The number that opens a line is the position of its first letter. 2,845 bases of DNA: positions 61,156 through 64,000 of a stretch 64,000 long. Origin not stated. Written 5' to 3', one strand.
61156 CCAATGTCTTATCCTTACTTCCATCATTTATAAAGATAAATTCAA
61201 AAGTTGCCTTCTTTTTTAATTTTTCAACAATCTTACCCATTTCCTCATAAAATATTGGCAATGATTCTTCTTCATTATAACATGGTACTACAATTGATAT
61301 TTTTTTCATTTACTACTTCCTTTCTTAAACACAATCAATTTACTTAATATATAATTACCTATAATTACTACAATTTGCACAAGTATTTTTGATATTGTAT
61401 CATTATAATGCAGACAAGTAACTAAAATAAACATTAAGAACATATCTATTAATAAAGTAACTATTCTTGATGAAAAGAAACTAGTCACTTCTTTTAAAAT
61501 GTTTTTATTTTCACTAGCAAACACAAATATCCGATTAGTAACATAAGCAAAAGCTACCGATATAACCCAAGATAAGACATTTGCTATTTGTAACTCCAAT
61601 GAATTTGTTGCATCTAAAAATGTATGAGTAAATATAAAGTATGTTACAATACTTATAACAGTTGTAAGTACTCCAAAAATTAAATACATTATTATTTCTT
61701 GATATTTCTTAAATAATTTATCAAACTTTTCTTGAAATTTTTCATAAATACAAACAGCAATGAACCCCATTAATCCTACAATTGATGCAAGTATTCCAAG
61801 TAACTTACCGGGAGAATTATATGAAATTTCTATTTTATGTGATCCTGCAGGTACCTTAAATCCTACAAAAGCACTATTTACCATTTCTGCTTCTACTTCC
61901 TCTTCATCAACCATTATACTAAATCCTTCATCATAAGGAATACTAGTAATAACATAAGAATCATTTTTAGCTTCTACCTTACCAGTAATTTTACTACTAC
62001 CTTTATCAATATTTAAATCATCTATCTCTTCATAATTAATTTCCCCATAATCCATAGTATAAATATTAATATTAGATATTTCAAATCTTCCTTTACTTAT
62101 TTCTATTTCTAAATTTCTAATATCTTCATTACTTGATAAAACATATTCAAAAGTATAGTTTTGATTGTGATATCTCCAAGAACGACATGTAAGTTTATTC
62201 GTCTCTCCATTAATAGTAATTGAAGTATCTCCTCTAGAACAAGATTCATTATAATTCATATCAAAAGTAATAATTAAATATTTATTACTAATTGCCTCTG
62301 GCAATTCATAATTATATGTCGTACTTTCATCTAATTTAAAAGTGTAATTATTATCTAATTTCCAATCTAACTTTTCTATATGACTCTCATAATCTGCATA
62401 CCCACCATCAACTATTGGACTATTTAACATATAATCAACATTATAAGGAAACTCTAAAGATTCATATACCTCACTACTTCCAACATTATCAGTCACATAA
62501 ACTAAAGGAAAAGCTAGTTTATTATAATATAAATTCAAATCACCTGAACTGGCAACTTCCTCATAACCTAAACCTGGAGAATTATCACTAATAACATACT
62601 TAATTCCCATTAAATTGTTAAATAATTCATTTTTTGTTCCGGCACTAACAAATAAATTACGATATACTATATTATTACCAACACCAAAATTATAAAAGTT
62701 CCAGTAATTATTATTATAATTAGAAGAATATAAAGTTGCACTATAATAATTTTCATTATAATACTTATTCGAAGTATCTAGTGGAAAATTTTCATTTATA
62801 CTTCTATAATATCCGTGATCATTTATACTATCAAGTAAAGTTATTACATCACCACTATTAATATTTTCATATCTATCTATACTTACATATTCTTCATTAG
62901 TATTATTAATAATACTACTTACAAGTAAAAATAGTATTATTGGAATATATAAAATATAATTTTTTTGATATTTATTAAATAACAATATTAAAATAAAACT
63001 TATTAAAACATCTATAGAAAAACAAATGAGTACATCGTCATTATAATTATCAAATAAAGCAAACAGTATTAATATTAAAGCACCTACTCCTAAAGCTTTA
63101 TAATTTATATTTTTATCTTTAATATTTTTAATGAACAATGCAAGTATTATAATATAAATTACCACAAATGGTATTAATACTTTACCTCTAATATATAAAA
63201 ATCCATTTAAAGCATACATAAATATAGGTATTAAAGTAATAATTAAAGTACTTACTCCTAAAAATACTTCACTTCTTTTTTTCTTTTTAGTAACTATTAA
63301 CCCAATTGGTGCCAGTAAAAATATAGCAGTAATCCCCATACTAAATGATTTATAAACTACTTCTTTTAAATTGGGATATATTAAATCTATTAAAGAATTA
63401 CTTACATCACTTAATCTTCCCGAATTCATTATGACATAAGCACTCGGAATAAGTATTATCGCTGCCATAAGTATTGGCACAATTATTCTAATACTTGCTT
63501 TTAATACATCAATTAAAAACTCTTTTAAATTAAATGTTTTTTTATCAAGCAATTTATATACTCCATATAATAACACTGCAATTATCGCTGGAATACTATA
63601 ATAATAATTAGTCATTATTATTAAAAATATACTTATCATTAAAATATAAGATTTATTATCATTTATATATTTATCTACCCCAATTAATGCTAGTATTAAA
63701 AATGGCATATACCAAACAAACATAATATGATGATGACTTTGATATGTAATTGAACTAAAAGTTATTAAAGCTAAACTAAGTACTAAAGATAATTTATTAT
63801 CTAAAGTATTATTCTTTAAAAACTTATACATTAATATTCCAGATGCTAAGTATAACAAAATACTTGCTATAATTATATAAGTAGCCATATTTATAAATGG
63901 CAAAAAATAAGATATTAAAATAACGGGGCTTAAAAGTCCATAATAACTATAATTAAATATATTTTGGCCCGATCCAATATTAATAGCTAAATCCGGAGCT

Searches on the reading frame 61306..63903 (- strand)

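Call 35: search_protein_families(library=pfam, proteins=[window:61306-63903:-], max_evalue=0.001)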
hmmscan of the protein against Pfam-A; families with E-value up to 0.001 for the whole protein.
window:61306-63903:- (865 aa): 2 families
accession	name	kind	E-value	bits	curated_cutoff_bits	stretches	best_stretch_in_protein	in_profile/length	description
PF09586.16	YfhO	-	3e-44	152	28.5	1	4-706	86-834/835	Bacterial membrane protein YfhO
PF04138.20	GtrA_DPMS_TM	-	2.8e-20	73.1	26.1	1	740-859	2-117/117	GtrA/DPMS, transmembrane domain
